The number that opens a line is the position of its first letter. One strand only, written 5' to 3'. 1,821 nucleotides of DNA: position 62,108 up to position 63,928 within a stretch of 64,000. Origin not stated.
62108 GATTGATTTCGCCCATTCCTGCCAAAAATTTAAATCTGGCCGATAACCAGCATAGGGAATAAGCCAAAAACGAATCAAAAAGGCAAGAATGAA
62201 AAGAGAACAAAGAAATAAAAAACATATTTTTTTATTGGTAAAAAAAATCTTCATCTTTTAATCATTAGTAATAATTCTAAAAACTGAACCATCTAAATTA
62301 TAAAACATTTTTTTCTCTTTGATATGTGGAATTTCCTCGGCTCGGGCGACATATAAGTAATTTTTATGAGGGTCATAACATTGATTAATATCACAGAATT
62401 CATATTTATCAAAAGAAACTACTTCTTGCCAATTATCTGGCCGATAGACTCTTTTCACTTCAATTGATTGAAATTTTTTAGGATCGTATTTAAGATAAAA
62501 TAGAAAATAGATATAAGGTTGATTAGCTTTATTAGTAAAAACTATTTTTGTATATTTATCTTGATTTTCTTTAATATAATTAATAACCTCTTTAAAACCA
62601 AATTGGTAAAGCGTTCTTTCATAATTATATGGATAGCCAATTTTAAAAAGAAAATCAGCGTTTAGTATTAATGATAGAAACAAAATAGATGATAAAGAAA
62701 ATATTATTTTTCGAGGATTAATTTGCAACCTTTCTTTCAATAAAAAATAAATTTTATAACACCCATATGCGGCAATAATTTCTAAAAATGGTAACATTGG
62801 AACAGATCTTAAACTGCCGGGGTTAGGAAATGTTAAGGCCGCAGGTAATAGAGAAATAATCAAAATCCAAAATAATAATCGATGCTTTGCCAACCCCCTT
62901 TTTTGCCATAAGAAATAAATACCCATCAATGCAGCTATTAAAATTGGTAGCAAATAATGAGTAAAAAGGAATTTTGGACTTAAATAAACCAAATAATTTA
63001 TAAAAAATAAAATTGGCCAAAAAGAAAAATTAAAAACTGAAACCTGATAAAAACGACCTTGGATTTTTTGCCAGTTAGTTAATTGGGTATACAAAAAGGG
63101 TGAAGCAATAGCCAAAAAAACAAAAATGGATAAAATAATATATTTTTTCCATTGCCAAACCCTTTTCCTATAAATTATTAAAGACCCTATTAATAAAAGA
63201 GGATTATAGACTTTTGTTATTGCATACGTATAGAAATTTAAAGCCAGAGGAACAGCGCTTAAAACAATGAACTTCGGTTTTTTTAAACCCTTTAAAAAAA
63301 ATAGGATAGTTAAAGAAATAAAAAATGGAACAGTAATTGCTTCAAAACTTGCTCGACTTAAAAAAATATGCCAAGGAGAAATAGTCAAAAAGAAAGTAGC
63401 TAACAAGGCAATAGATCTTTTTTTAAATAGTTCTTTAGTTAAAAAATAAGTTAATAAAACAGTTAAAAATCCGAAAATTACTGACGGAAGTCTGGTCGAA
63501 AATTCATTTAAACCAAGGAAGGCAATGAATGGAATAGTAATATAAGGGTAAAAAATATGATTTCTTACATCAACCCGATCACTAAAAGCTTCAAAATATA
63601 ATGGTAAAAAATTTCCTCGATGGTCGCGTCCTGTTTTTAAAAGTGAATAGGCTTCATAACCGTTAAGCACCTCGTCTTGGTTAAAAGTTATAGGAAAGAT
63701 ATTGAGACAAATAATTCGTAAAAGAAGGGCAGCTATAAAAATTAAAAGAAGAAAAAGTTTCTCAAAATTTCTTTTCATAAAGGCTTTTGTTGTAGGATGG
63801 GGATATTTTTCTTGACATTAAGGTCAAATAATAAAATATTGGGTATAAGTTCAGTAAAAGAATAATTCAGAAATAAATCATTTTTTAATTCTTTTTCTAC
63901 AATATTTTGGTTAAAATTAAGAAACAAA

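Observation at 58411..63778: Five-gene envelope glycosylation cluster: two DPM1-like GT2 enzymes interleaved with three GT-C polytopic transferases (PMT/ArnT-like)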

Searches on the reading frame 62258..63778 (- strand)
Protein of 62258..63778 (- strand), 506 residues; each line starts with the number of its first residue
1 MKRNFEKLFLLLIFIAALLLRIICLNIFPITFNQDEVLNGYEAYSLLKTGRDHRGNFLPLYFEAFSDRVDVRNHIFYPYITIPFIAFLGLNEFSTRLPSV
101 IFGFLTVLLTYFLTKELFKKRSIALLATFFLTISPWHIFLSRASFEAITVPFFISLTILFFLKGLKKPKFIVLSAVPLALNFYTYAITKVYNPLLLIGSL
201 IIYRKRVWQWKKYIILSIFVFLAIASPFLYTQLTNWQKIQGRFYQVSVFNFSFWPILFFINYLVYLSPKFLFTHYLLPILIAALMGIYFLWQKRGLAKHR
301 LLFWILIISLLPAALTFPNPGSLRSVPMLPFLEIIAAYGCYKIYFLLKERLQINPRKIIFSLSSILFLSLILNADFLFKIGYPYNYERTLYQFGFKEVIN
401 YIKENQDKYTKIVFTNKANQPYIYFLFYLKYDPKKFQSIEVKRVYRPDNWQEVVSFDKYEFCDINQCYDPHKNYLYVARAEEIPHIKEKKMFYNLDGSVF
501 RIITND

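Call 5: search_protein_families(library=pfam, proteins=[window:62258-63778:-], max_evalue=0.1)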
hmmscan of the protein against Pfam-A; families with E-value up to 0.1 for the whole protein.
window:62258-63778:- (506 aa): 2 families
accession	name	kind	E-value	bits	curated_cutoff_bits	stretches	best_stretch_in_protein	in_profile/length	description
PF13231.12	PMT_2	-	1.2e-10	42.3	26.1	1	76-230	5-159/160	Dolichyl-phosphate-mannose-protein mannosyltransferase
PF02366.24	PMT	-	2e-08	34.6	22.7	1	77-165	66-155/245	Dolichyl-phosphate-mannose-protein mannosyltransferase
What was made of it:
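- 62258..63778 (-): P5: a GT-C glycosyltransferase of the PMT_2/ArnT-like group, 506 aa. It has about 12-13 membrane helices plus a C-terminal alpha/beta domain (residues ~395-506). It is the proposed initiating transferase. PF13231, 42 bits (cut-off 26); PF02366, 35 bits (cut-off 23); no PMT_4TMC (call 5).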

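Call 6: search_protein_families(library=ncbifam, proteins=[window:62258-63778:-], max_evalue=0.1)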
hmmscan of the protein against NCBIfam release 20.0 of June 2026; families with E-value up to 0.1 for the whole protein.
window:62258-63778:- (506 aa): 2 families
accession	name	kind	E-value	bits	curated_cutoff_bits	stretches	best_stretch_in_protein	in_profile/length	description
TIGR03663.1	TIGR03663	subfamily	2.9e-12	46.4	126.25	1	9-318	3-311/435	flippase activity-associated protein Agl23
TIGR04154.1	archaeo_STT3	subfamily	0.00024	19.6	450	1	98-315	101-318/831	oligosaccharyl transferase, archaeosortase A system-associated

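Call 12: search_solved_structures(query=window:62258-63778:-, max_evalue=10)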
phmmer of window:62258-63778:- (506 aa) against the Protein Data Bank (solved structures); distinct sequences matched with E-value up to 10: 1.
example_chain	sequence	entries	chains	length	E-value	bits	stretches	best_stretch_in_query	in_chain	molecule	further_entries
4f61_I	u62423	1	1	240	0.83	11.9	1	374-489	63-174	Stathmin-like domain R4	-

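Call 35: find_homologous_proteins(query=window:62258-63778:-, max_evalue=0.001)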
Query window:62258-63778:- (506 aa): 481 proteins with E <= 0.001 among 8000 candidates; the best 120 are listed.
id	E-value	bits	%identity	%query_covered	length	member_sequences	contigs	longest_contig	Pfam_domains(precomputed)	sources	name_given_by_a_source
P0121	0.0e+0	1120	100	100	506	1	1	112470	PF02366.25,PF13231.13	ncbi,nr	ncbi:MAG: glycosyltransferase family 39 protein [Patescibacteria group bacterium]|nr:glycosyltransfe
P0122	3.4e-181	622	58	97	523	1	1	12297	PF02366.25,PF13231.13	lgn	-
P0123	4.8e-162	559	57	97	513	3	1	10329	PF02366.25,PF13231.13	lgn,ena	-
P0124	2.8e-161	556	54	99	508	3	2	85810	PF02366.25,PF13231.13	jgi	-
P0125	2.3e-160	553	55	97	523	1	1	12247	PF02366.25,PF13231.13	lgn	-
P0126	4.3e-152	526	54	99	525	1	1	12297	PF02366.25,PF13231.13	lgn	-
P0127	5.8e-152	526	53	100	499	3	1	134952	PF02366.25,PF13231.13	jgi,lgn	jgi:4-amino-4-deoxy-L-arabinose transferase-like glycosyltransferase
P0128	3.9e-150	519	51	96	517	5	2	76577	PF02366.25,PF13231.13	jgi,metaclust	metaclust:\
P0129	1.9e-132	461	46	97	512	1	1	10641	PF02366.25,PF13231.13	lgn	-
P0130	1.4e-127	445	45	100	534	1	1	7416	PF02366.25,PF13231.13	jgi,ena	-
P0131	5.1e-113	397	42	100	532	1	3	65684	PF02366.25,PF13231.13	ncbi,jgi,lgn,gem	-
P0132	7.2e-113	397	41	98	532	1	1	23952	PF02366.25,PF13231.13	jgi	jgi:4-amino-4-deoxy-L-arabinose transferase-like glycosyltransferase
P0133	4.5e-105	371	41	98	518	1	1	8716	PF02366.25,PF13231.13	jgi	jgi:4-amino-4-deoxy-L-arabinose transferase-like glycosyltransferase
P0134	2.6e-93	332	41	100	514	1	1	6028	PF02366.25,PF13231.13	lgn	-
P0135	1.2e-70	257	36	96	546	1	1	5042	PF02366.25,PF13231.13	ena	-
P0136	2.7e-69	253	34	94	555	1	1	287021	PF02366.25,PF13231.13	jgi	jgi:4-amino-4-deoxy-L-arabinose transferase-like glycosyltransferase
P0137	3.0e-68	249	35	97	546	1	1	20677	PF13231.13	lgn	-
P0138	6.7e-68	248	34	100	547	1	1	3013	PF13231.13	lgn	-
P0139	4.7e-67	245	35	97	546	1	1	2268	PF13231.13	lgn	-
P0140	5.5e-67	245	35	97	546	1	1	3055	PF13231.13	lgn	-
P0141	1.7e-66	244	33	96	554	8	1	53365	PF13231.13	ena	-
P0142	4.7e-66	242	37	96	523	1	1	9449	PF02366.25,PF13231.13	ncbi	ncbi:MAG: glycosyltransferase family 39 protein [Patescibacteria group bacterium]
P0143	6.4e-66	242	35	98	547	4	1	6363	PF02366.25,PF13231.13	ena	-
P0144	6.9e-66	242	33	95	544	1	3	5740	PF02366.25,PF13231.13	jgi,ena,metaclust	metaclust:\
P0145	1.1e-65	241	34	98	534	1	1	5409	PF02366.25,PF13231.13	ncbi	-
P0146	1.6e-65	240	33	96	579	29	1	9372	PF02366.25,PF13231.13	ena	-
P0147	2.3e-65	240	35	94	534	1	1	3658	PF02366.25,PF13231.13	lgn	-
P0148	2.3e-65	240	34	94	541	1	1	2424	PF02366.25,PF13231.13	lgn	-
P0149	2.4e-65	240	32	92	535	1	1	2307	PF02366.25,PF13231.13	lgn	-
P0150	2.5e-65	240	35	92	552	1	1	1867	PF02366.25,PF13231.13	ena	-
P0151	4.3e-65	239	36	97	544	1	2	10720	PF02366.25,PF13231.13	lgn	-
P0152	8.0e-65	238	34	98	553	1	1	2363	PF13231.13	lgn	-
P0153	1.4e-64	237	34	92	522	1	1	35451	PF13231.13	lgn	-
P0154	2.4e-64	236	32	100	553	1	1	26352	PF13231.13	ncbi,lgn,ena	-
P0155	3.5e-64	236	35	98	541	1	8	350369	PF02366.25,PF13231.13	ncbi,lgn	-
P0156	5.1e-64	235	34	95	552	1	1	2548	PF13231.13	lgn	-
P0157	7.3e-64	235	32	92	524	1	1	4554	PF02366.25,PF13231.13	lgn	-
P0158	7.6e-64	235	31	96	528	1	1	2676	PF02366.25,PF13231.13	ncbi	-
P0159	2.1e-63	233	36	97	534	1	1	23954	PF02366.25,PF13231.13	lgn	-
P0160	2.8e-63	233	35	93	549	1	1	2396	PF02366.25,PF13231.13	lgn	-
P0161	3.5e-63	233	35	93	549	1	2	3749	PF02366.25,PF13231.13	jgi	-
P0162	5.3e-63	232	44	35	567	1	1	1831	PF02366.25,PF13231.13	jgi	jgi:4-amino-4-deoxy-L-arabinose transferase-like glycosyltransferase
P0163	6.2e-63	232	35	96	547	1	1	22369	PF02366.25,PF13231.13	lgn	-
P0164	7.0e-63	232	34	95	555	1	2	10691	PF02366.25,PF13231.13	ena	-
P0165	2.5e-62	230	34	94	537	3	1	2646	PF02366.25,PF13231.13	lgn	-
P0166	4.1e-62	229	35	95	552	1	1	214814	PF02366.25,PF13231.13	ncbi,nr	ncbi:MAG: glycosyltransferase family 39 protein [Candidatus Levybacteria bacterium]|nr:glycosyltrans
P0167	6.3e-62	228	34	95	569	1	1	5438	PF13231.13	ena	-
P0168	8.1e-62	228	34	93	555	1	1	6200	PF13231.13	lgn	-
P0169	1.3e-61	227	35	98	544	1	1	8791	PF02366.25,PF13231.13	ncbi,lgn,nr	ncbi:MAG: phospholipid carrier-dependent glycosyltransferase [Cyanobacteria bacterium]|nr:phospholip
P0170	1.4e-61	227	32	92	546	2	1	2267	PF02366.25,PF13231.13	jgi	-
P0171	1.4e-61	227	33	92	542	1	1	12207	PF02366.25,PF13231.13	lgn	-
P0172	1.8e-61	227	34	95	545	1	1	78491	PF02366.25,PF13231.13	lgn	-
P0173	1.8e-61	227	35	98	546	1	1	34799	PF13231.13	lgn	-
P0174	2.0e-61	227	35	93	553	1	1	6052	PF02366.25,PF13231.13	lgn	-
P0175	4.1e-61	226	34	92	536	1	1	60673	PF02366.25,PF13231.13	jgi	jgi:4-amino-4-deoxy-L-arabinose transferase-like glycosyltransferase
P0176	6.2e-61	225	34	98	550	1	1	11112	PF13231.13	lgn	-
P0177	8.6e-61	225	34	98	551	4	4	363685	PF13231.13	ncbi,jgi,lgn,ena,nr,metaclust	ncbi:MAG: hypothetical protein A2798_01905 [Candidatus Levybacteria bacterium RIFCSPHIGHO2_01_FULL_3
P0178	9.4e-61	225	35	93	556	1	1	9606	PF13231.13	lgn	-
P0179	1.1e-60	224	34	96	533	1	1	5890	PF02366.25,PF13231.13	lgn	-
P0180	1.2e-60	224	34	98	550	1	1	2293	PF02366.25,PF13231.13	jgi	jgi:4-amino-4-deoxy-L-arabinose transferase-like glycosyltransferase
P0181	1.7e-60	224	34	92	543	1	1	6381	PF13231.13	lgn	-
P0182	1.7e-60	224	33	94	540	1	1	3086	PF02366.25,PF13231.13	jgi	jgi:4-amino-4-deoxy-L-arabinose transferase-like glycosyltransferase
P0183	1.8e-60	224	34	97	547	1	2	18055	PF02366.25,PF13231.13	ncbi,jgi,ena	-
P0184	1.9e-60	224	41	47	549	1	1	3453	PF02366.25,PF13231.13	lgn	-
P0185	3.5e-60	223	34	93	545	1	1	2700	PF02366.25,PF13231.13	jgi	jgi:4-amino-4-deoxy-L-arabinose transferase-like glycosyltransferase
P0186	4.0e-60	223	34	96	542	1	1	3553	PF02366.25,PF13231.13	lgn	-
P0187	6.3e-60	222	31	96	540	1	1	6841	PF02366.25,PF13231.13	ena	-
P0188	6.5e-60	222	33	97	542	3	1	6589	PF02366.25,PF13231.13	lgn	-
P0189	7.0e-60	222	33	95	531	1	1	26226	PF13231.13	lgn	-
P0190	8.1e-60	222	33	95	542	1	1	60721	PF02366.25,PF13231.13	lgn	-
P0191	8.8e-60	221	32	91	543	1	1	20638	PF02366.25,PF13231.13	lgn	-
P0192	9.7e-60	221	34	98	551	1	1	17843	PF13231.13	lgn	-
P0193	1.1e-59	221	35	88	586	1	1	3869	PF02366.25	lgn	-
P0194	1.2e-59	221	34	99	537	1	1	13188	PF02366.25,PF13231.13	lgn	-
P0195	1.4e-59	221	33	92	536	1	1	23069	PF13231.13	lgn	-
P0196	2.3e-59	220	33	97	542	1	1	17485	PF13231.13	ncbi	-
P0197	2.7e-59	220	33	87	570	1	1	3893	PF02366.25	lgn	-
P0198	3.3e-59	220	34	93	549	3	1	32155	PF02366.25,PF13231.13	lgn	-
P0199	3.5e-59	219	33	95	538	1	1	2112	PF13231.13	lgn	-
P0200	4.8e-59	219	34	94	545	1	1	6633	PF02366.25,PF13231.13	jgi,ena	-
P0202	9.0e-59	218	32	100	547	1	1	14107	PF02366.25,PF13231.13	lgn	-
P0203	1.3e-58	217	34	97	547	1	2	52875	PF13231.13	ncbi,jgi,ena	-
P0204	1.6e-58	217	32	92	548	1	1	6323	PF02366.25,PF13231.13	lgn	-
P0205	1.6e-58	217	34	99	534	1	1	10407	PF02366.25,PF13231.13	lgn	-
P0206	2.0e-58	217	32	98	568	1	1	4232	PF13231.13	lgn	-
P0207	2.5e-58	217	33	91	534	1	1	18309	PF13231.13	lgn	-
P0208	2.6e-58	217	31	92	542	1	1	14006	PF13231.13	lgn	-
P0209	2.8e-58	216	32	90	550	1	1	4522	PF02366.25,PF13231.13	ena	-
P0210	8.3e-58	215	34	97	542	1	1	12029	PF02366.25,PF13231.13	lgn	-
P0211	8.7e-58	215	33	94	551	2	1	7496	PF13231.13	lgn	-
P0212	8.9e-58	215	32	96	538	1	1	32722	PF02366.25,PF13231.13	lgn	-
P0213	1.6e-57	214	32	91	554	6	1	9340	PF13231.13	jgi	-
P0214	1.9e-57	214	33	86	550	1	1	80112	PF02366.25,PF13231.13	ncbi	-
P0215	3.5e-57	213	31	100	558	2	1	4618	PF02366.25,PF13231.13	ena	-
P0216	3.6e-57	213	33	94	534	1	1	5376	PF02366.25,PF13231.13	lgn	-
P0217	4.4e-57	212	32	94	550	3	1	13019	PF13231.13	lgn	-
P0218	5.9e-57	212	32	96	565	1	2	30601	PF13231.13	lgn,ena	-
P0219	6.1e-57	212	34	97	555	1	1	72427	PF02366.25,PF13231.13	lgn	-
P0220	7.0e-57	212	32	97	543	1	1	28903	PF02366.25,PF13231.13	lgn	-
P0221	7.8e-57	212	33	98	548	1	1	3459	PF13231.13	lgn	-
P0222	8.2e-57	212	34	88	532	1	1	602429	PF02366.25,PF02516.21,PF13231.13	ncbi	-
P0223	8.2e-57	212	34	94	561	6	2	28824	PF02366.25,PF13231.13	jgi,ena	-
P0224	9.4e-57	211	33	96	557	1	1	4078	PF13231.13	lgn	-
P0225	9.7e-57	211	31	98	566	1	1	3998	PF13231.13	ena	-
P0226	1.0e-56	211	33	94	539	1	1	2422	PF02366.25,PF13231.13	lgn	-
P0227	1.5e-56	211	34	95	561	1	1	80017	PF13231.13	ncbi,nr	ncbi:MAG: glycosyltransferase family 39 protein [Candidatus Levybacteria bacterium]|nr:glycosyltrans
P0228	2.4e-56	210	32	95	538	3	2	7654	PF02366.25,PF13231.13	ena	-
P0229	2.5e-56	210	34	92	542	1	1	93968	PF02366.25,PF13231.13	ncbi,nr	ncbi:MAG: glycosyltransferase family 39 protein [Candidatus Parcubacteria bacterium]|nr:glycosyltran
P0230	2.6e-56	210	34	93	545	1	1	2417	PF02366.25,PF13231.13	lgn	-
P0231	2.7e-56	210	33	100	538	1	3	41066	PF02366.25,PF13231.13,PF14264.13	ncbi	-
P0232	2.8e-56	210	32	94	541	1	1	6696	PF02366.25,PF13231.13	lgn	-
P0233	3.1e-56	210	31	91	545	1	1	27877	PF02366.25,PF13231.13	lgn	-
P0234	3.5e-56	210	32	97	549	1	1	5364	PF13231.13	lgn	-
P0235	3.8e-56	209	31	98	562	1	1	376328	PF13231.13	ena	-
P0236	4.5e-56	209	32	95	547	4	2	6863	PF02366.25,PF13231.13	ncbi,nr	ncbi:glycosyltransferase family 39 protein [Patescibacteria group bacterium]|nr:glycosyltransferase 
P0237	7.1e-56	209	32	94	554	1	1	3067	PF13231.13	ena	-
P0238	7.2e-56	209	32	93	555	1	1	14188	PF13231.13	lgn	-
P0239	7.9e-56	208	31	95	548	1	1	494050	PF02366.25,PF13231.13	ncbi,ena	-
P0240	8.3e-56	208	32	99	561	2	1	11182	PF13231.13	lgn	-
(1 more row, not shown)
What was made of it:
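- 62258..63778 (-): NCBI names the identical MAG protein 'glycosyltransferase family 39 protein' (call 35).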

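Call 42: search_solved_structures(query=A2, max_evalue=1, show_alignments=3)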
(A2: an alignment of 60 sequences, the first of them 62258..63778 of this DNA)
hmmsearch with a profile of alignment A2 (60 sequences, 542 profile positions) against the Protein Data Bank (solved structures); distinct sequences matched with E-value up to 1: 2.
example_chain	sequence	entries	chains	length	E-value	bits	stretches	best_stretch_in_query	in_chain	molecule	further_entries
5ezm_A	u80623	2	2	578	3.9e-05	25.6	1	69-229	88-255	4-amino-4-deoxy-L-arabinose transferase or related glycosyltransferases of PMT family | 4-amino-4-deoxy-L-arabinose (L-Ara4N) transferase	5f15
8i9p_Lh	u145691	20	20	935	0.00098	21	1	99-198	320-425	dolichyl-diphosphooligosaccharide--protein glycotransferase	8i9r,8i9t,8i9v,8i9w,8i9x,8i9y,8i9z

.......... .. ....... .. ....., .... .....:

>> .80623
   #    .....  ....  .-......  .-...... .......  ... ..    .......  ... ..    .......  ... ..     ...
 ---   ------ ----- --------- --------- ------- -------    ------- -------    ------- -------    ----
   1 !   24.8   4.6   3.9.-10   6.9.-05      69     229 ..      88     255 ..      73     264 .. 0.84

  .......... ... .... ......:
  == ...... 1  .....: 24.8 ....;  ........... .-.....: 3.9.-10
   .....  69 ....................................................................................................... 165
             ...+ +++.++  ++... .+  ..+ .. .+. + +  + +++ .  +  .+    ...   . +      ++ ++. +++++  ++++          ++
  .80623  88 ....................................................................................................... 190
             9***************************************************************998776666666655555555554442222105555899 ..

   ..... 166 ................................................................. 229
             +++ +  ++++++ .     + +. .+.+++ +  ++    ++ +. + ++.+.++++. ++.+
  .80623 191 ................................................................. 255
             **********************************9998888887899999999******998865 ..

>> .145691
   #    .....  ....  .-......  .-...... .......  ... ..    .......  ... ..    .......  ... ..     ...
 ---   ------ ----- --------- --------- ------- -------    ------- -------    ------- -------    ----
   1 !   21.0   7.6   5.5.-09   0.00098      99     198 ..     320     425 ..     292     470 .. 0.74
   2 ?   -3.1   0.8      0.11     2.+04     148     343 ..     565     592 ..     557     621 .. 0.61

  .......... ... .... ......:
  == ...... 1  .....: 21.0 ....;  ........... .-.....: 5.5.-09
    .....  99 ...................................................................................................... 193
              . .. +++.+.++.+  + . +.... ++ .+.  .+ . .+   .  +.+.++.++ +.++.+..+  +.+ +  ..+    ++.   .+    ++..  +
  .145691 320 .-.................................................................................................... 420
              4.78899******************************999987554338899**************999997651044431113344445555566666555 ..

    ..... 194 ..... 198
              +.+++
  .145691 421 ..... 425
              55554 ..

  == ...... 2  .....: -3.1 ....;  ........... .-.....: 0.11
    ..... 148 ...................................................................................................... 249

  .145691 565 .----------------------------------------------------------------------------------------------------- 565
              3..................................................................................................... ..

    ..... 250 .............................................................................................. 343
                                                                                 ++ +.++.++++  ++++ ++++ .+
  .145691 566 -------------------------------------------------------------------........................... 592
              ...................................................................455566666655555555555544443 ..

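Call 47: predict_structure(alignment_id=A2)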
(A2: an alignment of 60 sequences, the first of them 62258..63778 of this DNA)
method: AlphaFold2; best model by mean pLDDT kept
length: 506 residues; sequences in the alignment: 60
mean_pLDDT: 93.4   pTM: 0.92
mean pLDDT of the five models: 93.4, 92.2, 92.2, 92.1, 92.0
residues with pLDDT >= 90: 420; 70-90: 73; 50-70: 13; < 50: 0
segments of 3 or more residues with pLDDT < 50: none
pLDDT, mean of each block of 10 residues (from residue 1): 87 97 90 91 98 93 73 82 98 97 98 98 98 94 93 98 98 98 94 98 98 98 95 88 90 97 95 93 97 97 97 94 94 98 97 96 92 90 70 86 97 93 97 97 87 95 96 96 94 82 92
secondary structure, 60 per line:
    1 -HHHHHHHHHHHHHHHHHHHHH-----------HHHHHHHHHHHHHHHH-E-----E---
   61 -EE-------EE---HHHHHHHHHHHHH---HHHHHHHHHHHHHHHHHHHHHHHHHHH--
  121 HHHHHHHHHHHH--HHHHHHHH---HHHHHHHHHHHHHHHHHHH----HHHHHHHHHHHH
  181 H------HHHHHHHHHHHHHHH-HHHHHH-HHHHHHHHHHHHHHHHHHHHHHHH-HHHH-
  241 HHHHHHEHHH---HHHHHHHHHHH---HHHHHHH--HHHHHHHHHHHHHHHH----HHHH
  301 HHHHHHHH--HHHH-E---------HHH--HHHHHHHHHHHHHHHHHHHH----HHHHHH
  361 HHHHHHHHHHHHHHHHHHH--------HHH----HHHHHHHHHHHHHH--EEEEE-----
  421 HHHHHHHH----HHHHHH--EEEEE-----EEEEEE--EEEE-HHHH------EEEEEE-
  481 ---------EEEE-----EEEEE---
elements in order: H2-22 H34-49 H76-88 H92-118 H121-132 H135-142 H146-164 H169-181 H188-202 H204-209 H211-234 H236-239 H241-246 H254-264 H268-274 H277-292 H297-308 H311-314 H331-350 H355-379 H395-408 E411-415 H421-428 H433-438 E441-445 E451-456 E459-462 H464-467 E474-479 E490-493 E499-503
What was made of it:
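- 62258..63778 (-): AF2 model pLDDT 93.4 (call 47).
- On GT39 protein O-mannosyltransferases (PMT): Instead it carries a different soluble C-terminal domain (call 47).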
